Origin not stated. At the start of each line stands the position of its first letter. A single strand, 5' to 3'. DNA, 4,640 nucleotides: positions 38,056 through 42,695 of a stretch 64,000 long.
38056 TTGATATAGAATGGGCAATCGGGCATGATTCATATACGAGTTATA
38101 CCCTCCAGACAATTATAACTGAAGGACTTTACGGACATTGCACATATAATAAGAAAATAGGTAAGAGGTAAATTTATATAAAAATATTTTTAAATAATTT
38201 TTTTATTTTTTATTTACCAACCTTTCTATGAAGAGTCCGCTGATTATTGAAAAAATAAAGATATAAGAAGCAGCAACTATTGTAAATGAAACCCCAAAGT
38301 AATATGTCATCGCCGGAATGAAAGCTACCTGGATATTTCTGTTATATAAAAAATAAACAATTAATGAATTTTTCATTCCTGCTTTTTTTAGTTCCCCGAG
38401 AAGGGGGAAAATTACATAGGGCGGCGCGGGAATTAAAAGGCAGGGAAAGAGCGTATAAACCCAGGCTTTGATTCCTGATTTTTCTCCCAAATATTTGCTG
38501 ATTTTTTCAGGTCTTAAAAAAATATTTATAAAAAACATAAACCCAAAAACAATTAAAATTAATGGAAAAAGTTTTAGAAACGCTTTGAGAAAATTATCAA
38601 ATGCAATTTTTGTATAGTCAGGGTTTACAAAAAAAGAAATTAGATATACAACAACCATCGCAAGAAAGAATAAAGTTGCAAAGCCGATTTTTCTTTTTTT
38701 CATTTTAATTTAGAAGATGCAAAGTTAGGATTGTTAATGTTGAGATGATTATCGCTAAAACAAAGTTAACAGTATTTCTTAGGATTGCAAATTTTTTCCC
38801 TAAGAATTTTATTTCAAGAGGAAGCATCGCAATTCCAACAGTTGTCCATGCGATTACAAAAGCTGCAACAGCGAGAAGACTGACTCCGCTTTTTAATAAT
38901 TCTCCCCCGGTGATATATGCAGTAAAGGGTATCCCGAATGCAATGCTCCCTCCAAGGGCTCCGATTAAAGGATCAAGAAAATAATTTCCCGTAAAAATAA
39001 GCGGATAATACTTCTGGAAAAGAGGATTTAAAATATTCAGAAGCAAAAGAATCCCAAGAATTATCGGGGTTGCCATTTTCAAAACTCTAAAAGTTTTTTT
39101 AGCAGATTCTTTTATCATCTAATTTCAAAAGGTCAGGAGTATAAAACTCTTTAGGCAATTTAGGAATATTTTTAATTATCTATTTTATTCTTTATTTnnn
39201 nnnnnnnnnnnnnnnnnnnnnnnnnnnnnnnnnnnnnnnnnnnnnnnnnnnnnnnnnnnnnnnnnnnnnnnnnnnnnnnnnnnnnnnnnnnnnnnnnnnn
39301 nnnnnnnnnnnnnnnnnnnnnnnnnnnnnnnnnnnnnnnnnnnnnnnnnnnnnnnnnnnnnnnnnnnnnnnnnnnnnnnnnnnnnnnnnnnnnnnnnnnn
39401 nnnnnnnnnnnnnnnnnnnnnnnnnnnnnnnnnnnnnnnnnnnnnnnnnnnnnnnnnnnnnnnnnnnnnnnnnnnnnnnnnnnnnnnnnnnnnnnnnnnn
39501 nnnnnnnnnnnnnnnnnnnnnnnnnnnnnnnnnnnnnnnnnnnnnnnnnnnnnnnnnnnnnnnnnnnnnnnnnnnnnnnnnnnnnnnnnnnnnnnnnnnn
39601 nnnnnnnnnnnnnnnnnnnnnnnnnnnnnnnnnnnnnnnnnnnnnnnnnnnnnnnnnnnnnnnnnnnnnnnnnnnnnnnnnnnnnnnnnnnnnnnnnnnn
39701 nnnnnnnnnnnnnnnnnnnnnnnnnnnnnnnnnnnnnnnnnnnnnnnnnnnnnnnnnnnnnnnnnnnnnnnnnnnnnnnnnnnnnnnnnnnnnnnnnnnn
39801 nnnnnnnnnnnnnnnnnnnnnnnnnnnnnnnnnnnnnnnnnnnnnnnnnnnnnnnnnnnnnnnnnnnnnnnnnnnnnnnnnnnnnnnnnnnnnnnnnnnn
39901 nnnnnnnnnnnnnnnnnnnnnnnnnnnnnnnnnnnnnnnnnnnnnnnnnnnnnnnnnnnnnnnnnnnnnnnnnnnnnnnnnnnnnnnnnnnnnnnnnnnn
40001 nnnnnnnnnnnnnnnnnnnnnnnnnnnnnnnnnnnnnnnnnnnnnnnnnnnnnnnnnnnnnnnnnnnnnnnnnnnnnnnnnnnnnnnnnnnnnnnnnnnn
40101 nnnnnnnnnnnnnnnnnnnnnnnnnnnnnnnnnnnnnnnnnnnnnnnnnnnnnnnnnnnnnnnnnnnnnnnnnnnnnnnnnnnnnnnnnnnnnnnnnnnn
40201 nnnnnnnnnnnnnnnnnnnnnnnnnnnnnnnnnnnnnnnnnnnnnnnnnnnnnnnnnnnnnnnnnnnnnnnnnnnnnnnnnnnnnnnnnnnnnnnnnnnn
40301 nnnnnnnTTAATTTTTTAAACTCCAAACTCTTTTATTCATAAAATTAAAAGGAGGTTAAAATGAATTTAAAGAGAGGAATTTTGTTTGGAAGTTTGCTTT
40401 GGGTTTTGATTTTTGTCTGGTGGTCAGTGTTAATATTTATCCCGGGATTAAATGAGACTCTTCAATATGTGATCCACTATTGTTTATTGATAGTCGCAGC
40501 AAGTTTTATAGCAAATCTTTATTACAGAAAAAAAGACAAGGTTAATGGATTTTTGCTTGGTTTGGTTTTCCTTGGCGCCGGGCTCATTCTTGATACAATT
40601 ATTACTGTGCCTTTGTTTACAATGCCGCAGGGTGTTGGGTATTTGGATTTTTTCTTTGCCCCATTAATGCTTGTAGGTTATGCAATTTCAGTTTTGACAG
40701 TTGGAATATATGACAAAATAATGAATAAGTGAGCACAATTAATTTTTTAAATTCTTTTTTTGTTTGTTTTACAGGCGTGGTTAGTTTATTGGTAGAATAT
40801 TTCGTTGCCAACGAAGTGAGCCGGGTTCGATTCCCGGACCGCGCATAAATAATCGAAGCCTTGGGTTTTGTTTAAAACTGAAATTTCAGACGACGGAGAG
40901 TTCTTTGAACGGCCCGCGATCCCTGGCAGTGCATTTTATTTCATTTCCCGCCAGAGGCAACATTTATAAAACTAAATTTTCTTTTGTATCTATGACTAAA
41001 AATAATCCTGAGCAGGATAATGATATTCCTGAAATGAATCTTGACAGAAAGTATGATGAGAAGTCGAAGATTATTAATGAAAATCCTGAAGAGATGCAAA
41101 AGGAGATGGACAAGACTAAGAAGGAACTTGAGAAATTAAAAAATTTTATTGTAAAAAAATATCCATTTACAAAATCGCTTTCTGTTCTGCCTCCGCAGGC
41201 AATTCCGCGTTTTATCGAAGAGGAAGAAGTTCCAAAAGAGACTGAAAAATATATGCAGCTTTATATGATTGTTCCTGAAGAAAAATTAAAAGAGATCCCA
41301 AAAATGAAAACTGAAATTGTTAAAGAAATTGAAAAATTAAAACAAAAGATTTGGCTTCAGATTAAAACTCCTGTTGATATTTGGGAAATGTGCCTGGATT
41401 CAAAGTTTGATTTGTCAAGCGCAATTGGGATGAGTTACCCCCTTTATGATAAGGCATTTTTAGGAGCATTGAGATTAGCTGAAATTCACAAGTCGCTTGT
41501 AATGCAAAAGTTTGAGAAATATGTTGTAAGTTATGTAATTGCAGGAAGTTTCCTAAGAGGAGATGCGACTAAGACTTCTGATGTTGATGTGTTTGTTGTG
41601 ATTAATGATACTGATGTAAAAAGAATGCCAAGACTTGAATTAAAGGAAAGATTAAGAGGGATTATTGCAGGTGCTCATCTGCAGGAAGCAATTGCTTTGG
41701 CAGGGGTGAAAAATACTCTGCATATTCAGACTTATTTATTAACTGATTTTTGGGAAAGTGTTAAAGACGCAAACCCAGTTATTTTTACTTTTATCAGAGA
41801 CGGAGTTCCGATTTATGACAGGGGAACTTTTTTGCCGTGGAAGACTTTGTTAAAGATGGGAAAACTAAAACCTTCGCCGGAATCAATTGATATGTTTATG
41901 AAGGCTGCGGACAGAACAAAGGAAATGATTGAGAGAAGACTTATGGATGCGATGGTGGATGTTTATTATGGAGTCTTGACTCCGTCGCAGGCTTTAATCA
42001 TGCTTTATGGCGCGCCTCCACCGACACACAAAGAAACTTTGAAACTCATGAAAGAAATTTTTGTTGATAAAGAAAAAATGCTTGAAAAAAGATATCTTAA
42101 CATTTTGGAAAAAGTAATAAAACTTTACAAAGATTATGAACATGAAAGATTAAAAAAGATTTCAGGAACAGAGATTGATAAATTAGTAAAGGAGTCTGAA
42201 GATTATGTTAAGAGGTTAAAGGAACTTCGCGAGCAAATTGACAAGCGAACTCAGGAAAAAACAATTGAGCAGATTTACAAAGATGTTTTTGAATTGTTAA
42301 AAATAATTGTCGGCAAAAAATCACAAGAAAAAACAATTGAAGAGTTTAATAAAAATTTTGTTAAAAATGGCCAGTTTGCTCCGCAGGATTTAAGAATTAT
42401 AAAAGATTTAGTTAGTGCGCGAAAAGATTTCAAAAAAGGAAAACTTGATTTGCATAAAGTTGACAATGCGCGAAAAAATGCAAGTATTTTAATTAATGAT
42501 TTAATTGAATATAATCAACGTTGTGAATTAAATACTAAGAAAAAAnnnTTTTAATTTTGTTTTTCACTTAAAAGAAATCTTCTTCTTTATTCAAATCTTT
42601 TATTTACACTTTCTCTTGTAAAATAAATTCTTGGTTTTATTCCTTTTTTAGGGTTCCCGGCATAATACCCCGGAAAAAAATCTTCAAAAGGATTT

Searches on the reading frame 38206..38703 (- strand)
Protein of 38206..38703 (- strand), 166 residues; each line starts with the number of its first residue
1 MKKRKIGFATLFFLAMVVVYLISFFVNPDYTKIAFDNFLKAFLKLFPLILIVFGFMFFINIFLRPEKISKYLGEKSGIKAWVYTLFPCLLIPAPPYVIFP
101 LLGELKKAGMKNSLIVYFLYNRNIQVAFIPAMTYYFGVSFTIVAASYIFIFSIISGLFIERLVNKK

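Call 9: search_protein_families(library=pfam, proteins=[window:38206-38703:-], max_evalue=0.01)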
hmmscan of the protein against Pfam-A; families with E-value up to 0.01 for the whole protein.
window:38206-38703:- (166 aa): 1 family
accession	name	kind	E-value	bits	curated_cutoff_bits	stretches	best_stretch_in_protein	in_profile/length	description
PF03773.19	ArsP_1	-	7.2e-08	32.4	32.3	1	36-165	7-137/294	Predicted permease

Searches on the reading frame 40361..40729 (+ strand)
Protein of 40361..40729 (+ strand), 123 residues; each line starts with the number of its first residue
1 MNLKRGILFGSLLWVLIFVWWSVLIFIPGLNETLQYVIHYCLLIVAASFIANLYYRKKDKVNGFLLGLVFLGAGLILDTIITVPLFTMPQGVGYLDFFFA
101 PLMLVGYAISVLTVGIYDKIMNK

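Call 9: search_protein_families(library=pfam, proteins=[window:40361-40729:+], max_evalue=0.01)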
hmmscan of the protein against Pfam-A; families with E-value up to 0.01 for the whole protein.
window:40361-40729:+ (123 aa): 2 families
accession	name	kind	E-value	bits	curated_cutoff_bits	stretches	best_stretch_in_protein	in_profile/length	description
PF17329.7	DUF5367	-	5.2e-07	30.3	25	1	31-116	5-93/98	Family of unknown function (DUF5367)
PF19617.4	DUF6122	-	0.0086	17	27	0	34-88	2-53/102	Family of unknown function (DUF6122)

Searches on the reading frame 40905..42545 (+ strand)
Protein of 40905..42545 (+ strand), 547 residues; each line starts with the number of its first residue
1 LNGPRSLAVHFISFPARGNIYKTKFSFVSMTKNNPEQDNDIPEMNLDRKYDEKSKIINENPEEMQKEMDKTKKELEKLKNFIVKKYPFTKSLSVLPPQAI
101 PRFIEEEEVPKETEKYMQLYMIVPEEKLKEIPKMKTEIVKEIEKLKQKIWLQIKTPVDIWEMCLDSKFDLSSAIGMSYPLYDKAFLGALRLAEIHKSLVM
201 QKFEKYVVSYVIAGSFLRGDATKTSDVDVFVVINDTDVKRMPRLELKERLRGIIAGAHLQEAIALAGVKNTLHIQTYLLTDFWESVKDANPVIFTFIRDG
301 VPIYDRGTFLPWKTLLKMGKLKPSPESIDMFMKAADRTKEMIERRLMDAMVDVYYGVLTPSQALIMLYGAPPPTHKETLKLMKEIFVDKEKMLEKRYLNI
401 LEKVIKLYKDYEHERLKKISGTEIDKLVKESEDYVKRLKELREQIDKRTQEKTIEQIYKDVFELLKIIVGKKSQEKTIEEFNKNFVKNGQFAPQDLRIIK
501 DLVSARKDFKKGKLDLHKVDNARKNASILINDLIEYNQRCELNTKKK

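Call 9: search_protein_families(library=pfam, proteins=[window:40905-42545:+], max_evalue=0.01)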
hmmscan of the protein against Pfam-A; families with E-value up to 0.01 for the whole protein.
window:40905-42545:+ (547 aa): 4 families
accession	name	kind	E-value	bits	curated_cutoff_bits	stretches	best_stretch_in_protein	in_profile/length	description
PF01909.29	NTP_transf_2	-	2.2e-07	31.6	21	1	202-239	11-46/93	Nucleotidyltransferase domain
PF18765.7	Polbeta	-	1.6e-05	25.4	26.9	1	205-258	9-59/93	Polymerase beta, Nucleotidyltransferase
PF23762.1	SHCBP_N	-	0.0052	17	27.1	1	389-466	132-208/229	SHCBP N-terminal domain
PF19084.5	DUF5775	-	0.0075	17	28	0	65-112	25-59/81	Family of unknown function (DUF5775)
